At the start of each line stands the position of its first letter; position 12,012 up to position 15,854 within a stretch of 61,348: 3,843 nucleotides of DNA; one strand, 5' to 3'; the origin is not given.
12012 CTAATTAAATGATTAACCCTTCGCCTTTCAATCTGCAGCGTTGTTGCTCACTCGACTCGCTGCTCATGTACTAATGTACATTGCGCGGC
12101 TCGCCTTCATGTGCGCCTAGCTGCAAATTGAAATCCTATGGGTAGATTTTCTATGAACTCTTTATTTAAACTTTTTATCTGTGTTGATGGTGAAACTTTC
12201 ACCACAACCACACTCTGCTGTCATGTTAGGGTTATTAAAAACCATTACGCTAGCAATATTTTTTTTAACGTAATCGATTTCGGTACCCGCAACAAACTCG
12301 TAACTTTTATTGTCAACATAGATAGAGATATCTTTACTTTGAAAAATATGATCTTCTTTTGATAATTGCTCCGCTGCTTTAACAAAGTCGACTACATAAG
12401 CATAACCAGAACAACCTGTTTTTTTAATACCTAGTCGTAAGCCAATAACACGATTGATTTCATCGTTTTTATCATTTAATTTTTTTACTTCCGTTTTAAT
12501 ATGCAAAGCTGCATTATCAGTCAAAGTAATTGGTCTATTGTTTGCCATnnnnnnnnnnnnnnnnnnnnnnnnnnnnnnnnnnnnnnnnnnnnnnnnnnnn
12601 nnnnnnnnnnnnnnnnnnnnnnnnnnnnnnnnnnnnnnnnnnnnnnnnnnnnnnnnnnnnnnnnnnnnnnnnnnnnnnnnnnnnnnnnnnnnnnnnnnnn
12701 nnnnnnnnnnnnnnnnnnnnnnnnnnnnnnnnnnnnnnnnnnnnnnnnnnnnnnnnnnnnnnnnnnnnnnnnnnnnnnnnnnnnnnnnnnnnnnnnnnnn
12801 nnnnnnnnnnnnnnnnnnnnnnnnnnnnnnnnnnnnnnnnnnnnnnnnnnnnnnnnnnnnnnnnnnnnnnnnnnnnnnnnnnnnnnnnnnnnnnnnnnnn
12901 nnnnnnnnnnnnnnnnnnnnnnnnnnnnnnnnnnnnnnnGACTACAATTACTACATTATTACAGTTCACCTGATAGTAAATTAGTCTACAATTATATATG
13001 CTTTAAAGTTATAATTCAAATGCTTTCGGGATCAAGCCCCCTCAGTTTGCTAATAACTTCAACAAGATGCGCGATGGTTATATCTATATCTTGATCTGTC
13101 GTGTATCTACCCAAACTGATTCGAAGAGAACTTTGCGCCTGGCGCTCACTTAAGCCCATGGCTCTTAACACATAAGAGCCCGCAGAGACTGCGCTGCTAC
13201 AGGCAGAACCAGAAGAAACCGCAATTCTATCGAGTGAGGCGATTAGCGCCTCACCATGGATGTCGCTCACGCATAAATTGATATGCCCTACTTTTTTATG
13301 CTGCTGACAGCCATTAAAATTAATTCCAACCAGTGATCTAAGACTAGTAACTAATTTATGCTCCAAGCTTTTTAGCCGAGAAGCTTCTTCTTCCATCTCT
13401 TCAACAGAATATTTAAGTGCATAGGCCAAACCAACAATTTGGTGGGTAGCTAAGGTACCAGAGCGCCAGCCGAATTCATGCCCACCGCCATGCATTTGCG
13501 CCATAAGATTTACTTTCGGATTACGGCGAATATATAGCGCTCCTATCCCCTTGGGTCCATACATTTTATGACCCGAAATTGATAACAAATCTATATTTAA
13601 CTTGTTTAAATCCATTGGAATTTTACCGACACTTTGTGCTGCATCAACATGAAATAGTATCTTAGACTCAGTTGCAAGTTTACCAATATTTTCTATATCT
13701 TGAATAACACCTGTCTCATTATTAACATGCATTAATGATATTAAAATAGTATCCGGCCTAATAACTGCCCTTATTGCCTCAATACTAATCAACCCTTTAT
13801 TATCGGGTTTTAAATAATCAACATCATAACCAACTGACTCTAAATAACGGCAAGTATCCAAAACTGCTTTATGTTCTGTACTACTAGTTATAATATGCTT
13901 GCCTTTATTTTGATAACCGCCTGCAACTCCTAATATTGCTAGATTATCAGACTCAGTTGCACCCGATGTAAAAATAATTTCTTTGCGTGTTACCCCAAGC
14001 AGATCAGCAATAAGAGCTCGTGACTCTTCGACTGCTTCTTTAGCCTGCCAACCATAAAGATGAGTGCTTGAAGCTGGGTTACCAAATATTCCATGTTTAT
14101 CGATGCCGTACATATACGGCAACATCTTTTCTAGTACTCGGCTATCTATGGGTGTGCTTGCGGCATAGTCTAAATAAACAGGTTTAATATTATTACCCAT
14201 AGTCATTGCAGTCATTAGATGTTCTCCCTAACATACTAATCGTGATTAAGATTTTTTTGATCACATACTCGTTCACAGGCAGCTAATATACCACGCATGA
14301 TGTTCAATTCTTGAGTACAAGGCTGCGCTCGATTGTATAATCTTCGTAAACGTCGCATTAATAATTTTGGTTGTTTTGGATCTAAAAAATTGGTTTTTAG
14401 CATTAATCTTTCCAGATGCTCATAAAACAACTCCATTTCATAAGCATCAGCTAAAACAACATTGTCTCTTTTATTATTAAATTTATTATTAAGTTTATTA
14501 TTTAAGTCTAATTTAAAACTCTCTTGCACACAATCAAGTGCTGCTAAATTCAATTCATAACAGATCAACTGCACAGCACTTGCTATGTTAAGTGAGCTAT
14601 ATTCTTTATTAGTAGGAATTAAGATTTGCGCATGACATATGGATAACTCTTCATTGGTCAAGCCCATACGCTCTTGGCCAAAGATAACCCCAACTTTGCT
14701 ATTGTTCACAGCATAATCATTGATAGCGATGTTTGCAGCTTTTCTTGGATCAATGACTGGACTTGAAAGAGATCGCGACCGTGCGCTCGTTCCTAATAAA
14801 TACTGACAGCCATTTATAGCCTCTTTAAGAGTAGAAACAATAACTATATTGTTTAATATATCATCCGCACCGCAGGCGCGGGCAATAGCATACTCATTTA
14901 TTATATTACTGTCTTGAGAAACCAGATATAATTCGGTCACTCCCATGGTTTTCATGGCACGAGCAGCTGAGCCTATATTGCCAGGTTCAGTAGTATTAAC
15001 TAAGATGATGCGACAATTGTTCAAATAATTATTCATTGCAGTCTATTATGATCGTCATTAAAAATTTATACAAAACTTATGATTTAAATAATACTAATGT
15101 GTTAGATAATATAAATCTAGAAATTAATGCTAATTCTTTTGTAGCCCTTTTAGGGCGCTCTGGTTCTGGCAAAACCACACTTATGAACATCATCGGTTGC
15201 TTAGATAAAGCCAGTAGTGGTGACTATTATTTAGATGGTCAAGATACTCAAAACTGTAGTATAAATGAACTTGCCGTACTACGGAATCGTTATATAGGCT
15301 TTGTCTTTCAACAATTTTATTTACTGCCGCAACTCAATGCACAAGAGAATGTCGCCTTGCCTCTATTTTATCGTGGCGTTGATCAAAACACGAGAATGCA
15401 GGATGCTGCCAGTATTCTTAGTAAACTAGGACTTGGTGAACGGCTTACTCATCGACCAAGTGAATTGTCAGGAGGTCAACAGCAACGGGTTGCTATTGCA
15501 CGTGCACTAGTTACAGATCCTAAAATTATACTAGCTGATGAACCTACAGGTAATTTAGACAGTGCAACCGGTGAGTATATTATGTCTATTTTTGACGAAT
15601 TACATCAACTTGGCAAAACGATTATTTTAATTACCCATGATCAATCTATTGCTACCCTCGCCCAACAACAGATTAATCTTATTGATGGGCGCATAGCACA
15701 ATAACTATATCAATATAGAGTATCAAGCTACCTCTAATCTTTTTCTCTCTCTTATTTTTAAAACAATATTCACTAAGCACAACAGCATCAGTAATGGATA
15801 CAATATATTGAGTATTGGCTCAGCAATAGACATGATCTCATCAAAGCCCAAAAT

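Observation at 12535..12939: IscU-position protein with every canonical Fe-S ligand replaced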

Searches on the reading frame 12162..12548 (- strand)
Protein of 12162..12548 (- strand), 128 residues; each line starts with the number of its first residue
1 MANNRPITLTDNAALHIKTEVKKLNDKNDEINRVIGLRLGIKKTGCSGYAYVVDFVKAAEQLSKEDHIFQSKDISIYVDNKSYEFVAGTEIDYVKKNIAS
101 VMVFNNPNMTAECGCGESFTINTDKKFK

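Call 3: search_protein_families(library=pfam, proteins=[window:12162-12548:-], max_evalue=1)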
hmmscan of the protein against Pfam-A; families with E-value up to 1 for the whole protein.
window:12162-12548:- (128 aa): 1 family
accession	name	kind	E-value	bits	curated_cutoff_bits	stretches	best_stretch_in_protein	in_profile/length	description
PF01521.26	Fe-S_biosyn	-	1.5e-16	61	26.3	1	7-116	3-109/110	Iron-sulphur cluster biosynthesis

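Call 4: search_protein_families(library=ncbifam, proteins=[window:12162-12548:-], max_evalue=1)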
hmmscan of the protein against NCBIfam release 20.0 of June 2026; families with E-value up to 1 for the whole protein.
window:12162-12548:- (128 aa): 9 families
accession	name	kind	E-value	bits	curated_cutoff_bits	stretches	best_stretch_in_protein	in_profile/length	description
TIGR01997.1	sufA_proteo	equivalog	4.3e-31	107.3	136.2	1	7-120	3-106/107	Fe-S cluster assembly scaffold SufA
TIGR02011.1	IscA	equivalog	5.2e-30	103.8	150.6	1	7-121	1-105/105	iron-sulfur cluster assembly protein IscA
TIGR00049.1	TIGR00049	subfamily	9.8e-30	102.9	58.8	1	7-120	1-105/106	iron-sulfur cluster assembly accessory protein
NF007050.0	PRK09504.1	equivalog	3.3e-29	101.4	161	1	5-121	16-122/122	Fe-S cluster assembly scaffold SufA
NF007049.0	PRK09502.1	equivalog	1.3e-27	96.1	181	1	7-120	3-106/107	iron-sulfur cluster assembly protein IscA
NF010147.0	PRK13623.1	equivalog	1.6e-21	76.7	117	1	4-121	7-115/115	iron-sulfur cluster insertion protein ErpA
TIGR03341.1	YhgI_GntY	equivalog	1.5e-07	31.4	269.35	1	7-110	1-96/190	Fe-S biogenesis protein NfuA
NF008392.0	PRK11190.1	equivalog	7.3e-07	29.3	268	1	7-109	2-96/192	Fe-S biogenesis protein NfuA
NF038090.1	IscA_HesB_Se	subfamily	0.00021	21.5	85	1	24-115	12-99/101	IscA/HesB family protein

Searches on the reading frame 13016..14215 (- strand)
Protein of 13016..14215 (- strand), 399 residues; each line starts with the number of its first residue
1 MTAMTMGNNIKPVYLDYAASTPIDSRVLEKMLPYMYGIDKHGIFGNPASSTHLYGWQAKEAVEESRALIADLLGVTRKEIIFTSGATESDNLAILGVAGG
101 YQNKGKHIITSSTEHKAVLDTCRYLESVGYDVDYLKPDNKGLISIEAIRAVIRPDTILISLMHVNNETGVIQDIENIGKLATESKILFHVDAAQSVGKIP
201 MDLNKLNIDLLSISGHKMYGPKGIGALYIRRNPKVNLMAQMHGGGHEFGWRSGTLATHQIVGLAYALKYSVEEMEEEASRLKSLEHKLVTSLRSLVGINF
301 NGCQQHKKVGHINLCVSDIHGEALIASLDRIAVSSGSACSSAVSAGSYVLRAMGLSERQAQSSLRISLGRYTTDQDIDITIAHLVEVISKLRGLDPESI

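Call 3: search_protein_families(library=pfam, proteins=[window:13016-14215:-], max_evalue=1)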
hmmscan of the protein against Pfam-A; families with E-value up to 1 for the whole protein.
window:13016-14215:- (399 aa): 4 families
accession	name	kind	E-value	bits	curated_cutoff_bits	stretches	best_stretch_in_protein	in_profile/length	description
PF00266.25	Aminotran_5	-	4.8e-87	292.8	21.5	1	13-378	1-369/371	Aminotransferase class-V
PF01041.23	DegT_DnrJ_EryC1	-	3.5e-07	30.2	19.8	1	70-197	34-151/360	DegT/DnrJ/EryC1/StrS aminotransferase family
PF01212.27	Beta_elim_lyase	-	0.00014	21.8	27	1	68-217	40-199/288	Beta-eliminating lyase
PF01053.26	Cys_Met_Meta_PP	-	0.00025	20.2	27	1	68-215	60-196/381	Cys/Met metabolism PLP-dependent enzyme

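Call 4: search_protein_families(library=ncbifam, proteins=[window:13016-14215:-], max_evalue=1)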
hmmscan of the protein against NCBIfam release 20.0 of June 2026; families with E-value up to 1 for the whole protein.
window:13016-14215:- (399 aa): 48 families (the best 25 are shown)
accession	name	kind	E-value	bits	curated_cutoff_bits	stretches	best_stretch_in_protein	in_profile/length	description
NF010611.0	PRK14012.1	equivalog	6.9e-160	532.4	548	1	11-396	5-387/406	IscS subfamily cysteine desulfurase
TIGR02006.1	IscS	equivalog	6.8e-158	525.9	643.2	1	11-396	3-383/402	IscS subfamily cysteine desulfurase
TIGR03235.1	DNA_S_dndA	equivalog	8.4e-124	413.4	480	1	14-368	1-353/353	cysteine desulfurase DndA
TIGR03402.1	FeS_nifS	equivalog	8.7e-124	413.1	530.75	1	13-396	1-378/379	cysteine desulfurase NifS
TIGR03403.1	nifS_epsilon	equivalog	5.8e-91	305.2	587.7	1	13-393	1-378/382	NifS family cysteine desulfurase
NF002806.0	PRK02948.1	subfamily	4.5e-86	289.2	304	1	13-390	2-374/381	IscS subfamily cysteine desulfurase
TIGR01979.1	sufS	subfamily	4.3e-55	187.2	475.1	1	10-389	17-400/403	SufS family cysteine desulfurase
TIGR01977.1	am_tr_V_EF2568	hypoth_equivalog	1.5e-53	182.1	377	1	13-386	1-375/376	cysteine desulfurase family protein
NF041166.1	f2_encap_cargo1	exception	2.1e-35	122.9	800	1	13-384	247-620/623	family 2A encapsulin nanocompartment cargo protein cysteine desulfurase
NF040779.1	Sec_lyase_SclA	exception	1.5e-32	112.9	525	1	13-388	1-377/378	selenocysteine lyase SclA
NF006791.0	PRK09295.1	equivalog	4e-31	108.5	661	1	12-387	24-401/406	cysteine desulfurase SufS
NF008126.0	PRK10874.1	equivalog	4.1e-31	108.5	607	1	12-386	20-394/401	cysteine desulfurase CsdA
TIGR03392.1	FeS_syn_CsdA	equivalog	1.4e-28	100.2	493.6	1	13-387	18-392/398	cysteine desulfurase CsdA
TIGR01976.1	am_tr_V_VC1184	hypoth_equivalog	1.8e-25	90.1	352.35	1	11-382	18-399/401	cysteine desulfurase-like protein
TIGR04343.1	egtE_PLP_lyase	equivalog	1.6e-14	53.5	400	1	58-245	52-231/370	ergothioneine biosynthesis PLP-dependent enzyme EgtE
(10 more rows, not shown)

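Call 27: find_homologous_proteins(query=window:13016-14215:-, max_evalue=1e-100)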
Query window:13016-14215:- (399 aa): 7611 proteins with E <= 1e-100 among 8000 candidates; the best 120 are listed.
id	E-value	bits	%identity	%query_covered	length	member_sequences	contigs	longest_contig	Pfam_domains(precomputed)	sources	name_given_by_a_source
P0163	2.3e-259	877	100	100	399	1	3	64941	PF00266.26,PF01041.24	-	-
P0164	1.2e-209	714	80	99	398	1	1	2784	PF00155.28,PF00266.26,PF01041.24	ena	-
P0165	7.9e-186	636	73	96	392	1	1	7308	PF00155.28,PF00266.26,PF01053.27,PF01041.24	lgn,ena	-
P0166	9.0e-169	579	67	97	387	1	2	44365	PF00266.26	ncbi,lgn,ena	-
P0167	8.2e-167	573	68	97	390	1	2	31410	PF00266.26,PF01041.24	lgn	-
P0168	1.4e-163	562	65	99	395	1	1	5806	PF00266.26,PF01212.28,PF01053.27,PF01041.24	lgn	-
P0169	5.4e-163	560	66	97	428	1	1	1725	PF00266.26,PF01053.27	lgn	-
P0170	9.9e-163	560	67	96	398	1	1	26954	PF00266.26,PF01212.28,PF01053.27,PF01041.24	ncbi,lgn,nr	ncbi:MAG: aminotransferase class V-fold PLP-dependent enzyme [Gammaproteobacteria bacterium]|nr:amin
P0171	1.7e-162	559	64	97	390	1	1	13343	PF00266.26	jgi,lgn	jgi:cysteine desulfurase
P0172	3.5e-162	558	64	96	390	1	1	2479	PF00266.26,PF01041.24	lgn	-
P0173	4.4e-162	557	63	97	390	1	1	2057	PF00266.26,PF01212.28,PF01053.27,PF01041.24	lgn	-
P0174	4.4e-162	557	67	97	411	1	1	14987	PF00266.26,PF01212.28,PF01053.27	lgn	-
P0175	3.1e-160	551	65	97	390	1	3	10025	PF00266.26,PF01212.28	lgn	-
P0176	4.0e-160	551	64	99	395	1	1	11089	PF00266.26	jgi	jgi:cysteine desulfurase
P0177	1.1e-159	549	65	97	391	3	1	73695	PF00266.26,PF01212.28,PF01041.24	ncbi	-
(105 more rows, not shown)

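Call 28: find_encoding_contigs(protein=P0177, flank=10000, max_places=2)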
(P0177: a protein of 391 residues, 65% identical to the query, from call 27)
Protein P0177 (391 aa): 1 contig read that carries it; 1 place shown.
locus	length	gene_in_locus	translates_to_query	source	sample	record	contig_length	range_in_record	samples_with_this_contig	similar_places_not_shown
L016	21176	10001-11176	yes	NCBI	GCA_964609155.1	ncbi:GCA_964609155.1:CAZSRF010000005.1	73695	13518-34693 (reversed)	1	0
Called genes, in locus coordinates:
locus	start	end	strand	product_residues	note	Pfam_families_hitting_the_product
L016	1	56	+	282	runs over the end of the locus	-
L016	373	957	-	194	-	-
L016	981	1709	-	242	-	-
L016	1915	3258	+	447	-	PF05221:AdoHcyase, PF00670:AdoHcyase_NAD, PF02826:2-Hacid_dh_C (weak)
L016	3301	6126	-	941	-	PF00005:ABC_tran (faint), PF02463:SMC_N (faint), PF03193:RsgA_GTPase (faint), PF13191:AAA_16 (faint), PF13304:AAA_21 (faint), PF13401:AAA_22 (faint), PF17760:UvrA_inter, PF17755:UvrA_DNA-bind, +4 more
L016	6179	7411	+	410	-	PF07690:MFS_1, PF00083:Sugar_tr, PF07690:MFS_1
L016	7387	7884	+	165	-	PF00436:SSB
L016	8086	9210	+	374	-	PF05525:Branch_AA_trans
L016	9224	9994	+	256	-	PF00588:SpoU_methylase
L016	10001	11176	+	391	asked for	PF00266:Aminotran_5, PF01212:Beta_elim_lyase (weak), PF01041:DegT_DnrJ_EryC1 (weak)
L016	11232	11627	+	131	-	PF01592:NifU_N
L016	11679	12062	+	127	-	PF01521:Fe-S_biosyn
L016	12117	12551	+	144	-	PF00334:NDK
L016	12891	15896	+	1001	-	-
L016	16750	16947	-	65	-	-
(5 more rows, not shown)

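Call 29: find_encoding_contigs(protein=P0170, flank=10000, max_places=2)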
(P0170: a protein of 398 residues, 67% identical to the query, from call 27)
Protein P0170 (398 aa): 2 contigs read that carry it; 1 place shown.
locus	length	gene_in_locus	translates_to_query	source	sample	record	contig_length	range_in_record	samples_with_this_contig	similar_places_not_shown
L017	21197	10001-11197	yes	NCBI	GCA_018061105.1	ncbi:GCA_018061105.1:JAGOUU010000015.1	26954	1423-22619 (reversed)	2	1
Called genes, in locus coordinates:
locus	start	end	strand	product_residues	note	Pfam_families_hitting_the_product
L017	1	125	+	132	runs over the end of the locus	-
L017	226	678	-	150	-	-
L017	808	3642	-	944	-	PF00005:ABC_tran (faint), PF02463:SMC_N (faint), PF03193:RsgA_GTPase (faint), PF13191:AAA_16 (faint), PF13304:AAA_21 (faint), PF13476:AAA_23 (faint), PF17760:UvrA_inter, PF17755:UvrA_DNA-bind, +3 more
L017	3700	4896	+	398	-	PF00083:Sugar_tr, PF07690:MFS_1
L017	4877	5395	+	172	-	PF00436:SSB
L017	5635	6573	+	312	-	PF01145:Band_7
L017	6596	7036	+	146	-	PF01957:NfeD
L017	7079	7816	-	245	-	-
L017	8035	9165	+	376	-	PF05525:Branch_AA_trans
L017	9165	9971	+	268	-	PF00588:SpoU_methylase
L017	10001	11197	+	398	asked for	PF00266:Aminotran_5, PF01053:Cys_Met_Meta_PP (weak), PF01041:DegT_DnrJ_EryC1 (weak), PF01212:Beta_elim_lyase (weak)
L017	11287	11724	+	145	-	PF01592:NifU_N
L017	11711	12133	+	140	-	PF01521:Fe-S_biosyn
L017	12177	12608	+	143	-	PF00334:NDK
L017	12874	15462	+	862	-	-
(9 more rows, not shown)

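Call 39: search_solved_structures(query=window:13016-14215:-, max_evalue=1e-80, show_alignments=1)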
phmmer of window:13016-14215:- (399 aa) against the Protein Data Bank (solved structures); distinct sequences matched with E-value up to 1e-80: 19.
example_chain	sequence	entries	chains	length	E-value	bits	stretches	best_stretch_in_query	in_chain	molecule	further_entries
3lvj_A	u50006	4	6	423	8.5e-138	462.6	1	12-396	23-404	Cysteine desulfurase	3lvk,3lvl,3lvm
1p3w_B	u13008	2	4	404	8.9e-138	462.5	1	12-396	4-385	Cysteine desulfurase | Cysteine desulfurase IscS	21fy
7mhv_A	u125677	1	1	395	6.4e-122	410.3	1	10-396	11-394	Cysteine desulfurase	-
8tvt_A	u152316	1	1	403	7.1e-121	406.9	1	6-396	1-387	Cysteine desulfurase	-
5wkp_A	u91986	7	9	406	7.3e-121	406.8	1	6-396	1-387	Cysteine desulfurase, mitochondrial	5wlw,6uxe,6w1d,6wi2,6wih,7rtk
5usr_A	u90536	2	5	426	1.2e-119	402.8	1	9-396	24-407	Cysteine desulfurase, mitochondrial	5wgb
8pk8_A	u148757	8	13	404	1.3e-119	402.7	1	9-396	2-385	Cysteine desulfurase | Isoform Mitochondrial of Cysteine desulfurase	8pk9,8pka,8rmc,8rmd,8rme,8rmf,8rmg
6nzu_A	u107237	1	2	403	2.1e-119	402.1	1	10-396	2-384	Cysteine desulfurase, mitochondrial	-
5kz5_1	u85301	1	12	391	3.8e-115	388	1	21-396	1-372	Cysteine desulfurase, mitochondrial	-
9wep_A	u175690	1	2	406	2e-91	310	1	11-396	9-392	cysteine desulfurase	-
9wer_A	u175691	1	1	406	1.9e-90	306.8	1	11-396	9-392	cysteine desulfurase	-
9wew_A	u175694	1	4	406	9.3e-90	304.5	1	11-396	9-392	cysteine desulfurase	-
9wf8_A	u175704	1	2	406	6.4e-89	301.7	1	11-396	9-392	cysteine desulfurase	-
4r5f_A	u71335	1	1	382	9.2e-89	301.2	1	13-396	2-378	Cysteine desulfurase IscS 2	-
9wfb_A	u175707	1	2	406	4.4e-88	299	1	11-396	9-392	cysteine desulfurase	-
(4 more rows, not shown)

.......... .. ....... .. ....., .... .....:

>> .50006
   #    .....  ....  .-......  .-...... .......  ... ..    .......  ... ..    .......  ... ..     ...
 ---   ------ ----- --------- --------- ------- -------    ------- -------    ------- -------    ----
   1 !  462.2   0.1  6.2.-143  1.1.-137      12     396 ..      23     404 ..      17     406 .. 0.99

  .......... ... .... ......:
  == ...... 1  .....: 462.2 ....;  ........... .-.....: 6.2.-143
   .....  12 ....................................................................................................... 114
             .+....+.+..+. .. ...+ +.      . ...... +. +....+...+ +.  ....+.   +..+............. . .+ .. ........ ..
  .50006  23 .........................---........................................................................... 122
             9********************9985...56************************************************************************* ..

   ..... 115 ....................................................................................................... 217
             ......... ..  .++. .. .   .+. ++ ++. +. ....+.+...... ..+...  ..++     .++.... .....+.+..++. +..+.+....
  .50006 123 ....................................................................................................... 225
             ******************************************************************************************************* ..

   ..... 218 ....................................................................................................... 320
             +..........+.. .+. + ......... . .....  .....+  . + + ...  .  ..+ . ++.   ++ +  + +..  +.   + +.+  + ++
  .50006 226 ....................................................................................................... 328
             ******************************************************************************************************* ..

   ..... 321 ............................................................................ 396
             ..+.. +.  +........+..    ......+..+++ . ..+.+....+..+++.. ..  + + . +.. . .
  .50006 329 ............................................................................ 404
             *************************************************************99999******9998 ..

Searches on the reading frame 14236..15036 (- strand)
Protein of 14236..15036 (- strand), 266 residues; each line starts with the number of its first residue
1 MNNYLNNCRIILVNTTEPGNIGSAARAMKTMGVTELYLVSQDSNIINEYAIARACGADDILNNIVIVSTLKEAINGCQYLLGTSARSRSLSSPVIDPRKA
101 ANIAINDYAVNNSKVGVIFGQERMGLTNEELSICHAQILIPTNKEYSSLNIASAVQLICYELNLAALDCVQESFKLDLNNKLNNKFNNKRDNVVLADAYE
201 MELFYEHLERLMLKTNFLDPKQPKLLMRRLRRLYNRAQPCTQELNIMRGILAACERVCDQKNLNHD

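Call 3: search_protein_families(library=pfam, proteins=[window:14236-15036:-], max_evalue=1)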
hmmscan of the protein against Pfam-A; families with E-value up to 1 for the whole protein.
window:14236-15036:- (266 aa): 1 family
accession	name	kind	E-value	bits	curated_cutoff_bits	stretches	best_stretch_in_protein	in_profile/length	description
PF00588.24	SpoU_methylase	-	4.2e-29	101.9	29.7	1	9-160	3-142/142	SpoU rRNA Methylase family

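Call 4: search_protein_families(library=ncbifam, proteins=[window:14236-15036:-], max_evalue=1)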
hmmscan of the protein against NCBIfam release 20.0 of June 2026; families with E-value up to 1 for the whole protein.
window:14236-15036:- (266 aa): 10 families
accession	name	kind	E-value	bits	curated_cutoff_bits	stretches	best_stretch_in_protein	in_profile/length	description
NF011694.0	PRK15114.1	equivalog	3.2e-75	252.8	280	1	5-260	2-243/246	tRNA (cytosine(32)/uridine(32)-2'-O)-methyltransferase TrmJ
TIGR00050.1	rRNA_methyl_1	subfamily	9.2e-68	228.6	167.15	1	5-256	2-230/233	TrmJ/YjtD family RNA methyltransferase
NF007752.0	PRK10433.1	equivalog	2.5e-35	122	212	1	9-164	4-157/228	tRNA/rRNA methyltransferase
NF041077.1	tRNAmeth_TrmJ_Sulfolob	equivalog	1.8e-26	93.2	350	1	9-237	3-224/229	tRNA (cytidine-2'-O-)-methyltransferase TrmJ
TIGR00186.1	rRNA_methyl_3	equivalog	4.1e-10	39.5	160.15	1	9-163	95-237/240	23S rRNA (guanosine(2251)-2'-O)-methyltransferase RlmB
NF008295.0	PRK11081.1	equivalog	7.5e-07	28.9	227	1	11-162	23-161/230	tRNA (guanosine(18)-2'-O)-methyltransferase TrmH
NF000477.1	NshR_TsnR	equivalog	3.4e-06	26.7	425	1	18-159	127-257/266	NshR/TsnR family 23S rRNA methyltransferase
NF008386.0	PRK11181.1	equivalog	8e-05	22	366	1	10-161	98-237/244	23S rRNA (guanosine(2251)-2'-O)-methyltransferase RlmB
TIGR00185.1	tRNA_yibK_trmL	equivalog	8.4e-05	22.5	190.6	1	10-162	4-144/154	tRNA (uridine(34)/cytosine(34)/5-carboxymethylaminomethyluridine(34)-2'-O)-methyltransferase TrmL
NF008117.0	PRK10864.1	equivalog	0.0072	15.6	267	1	6-158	195-334/344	tRNA/rRNA methyltransferase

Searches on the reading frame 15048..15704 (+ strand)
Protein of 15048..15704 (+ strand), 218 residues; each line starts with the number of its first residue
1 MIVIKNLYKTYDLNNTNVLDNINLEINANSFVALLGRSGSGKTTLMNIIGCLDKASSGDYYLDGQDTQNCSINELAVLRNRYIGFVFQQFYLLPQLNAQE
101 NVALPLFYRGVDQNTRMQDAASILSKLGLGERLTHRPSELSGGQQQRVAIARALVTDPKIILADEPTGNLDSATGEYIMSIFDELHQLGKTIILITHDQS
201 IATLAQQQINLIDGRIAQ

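Call 72: search_protein_families(library=pfam, proteins=[window:15048-15704:+], max_evalue=0.01)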
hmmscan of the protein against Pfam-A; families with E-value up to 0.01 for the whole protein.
window:15048-15704:+ (218 aa): 7 families
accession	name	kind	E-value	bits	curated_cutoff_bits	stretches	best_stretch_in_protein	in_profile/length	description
PF00005.33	ABC_tran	-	1.6e-33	116.6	25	1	19-167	1-136/137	ABC transporter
PF13304.12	AAA_21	-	2.5e-06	28.2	27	0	31-62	1-35/304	AAA domain, putative AbiEii toxin, Type IV TA system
PF02463.25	SMC_N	-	3e-05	24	40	1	30-210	25-210/220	RecF/RecN/SMC N terminal domain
PF13166.12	AAA_13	-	0.0014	17.8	36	0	36-123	23-101/713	AAA domain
PF13555.12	AAA_29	-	0.0023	18.1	27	1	14-46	7-39/61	P-loop containing region of AAA domain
PF03193.22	RsgA_GTPase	-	0.0056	16.9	30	0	14-49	92-126/174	RsgA GTPase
PF20720.3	nSTAND3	-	0.006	16.7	27.2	0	16-49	4-37/155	Novel STAND NTPase 3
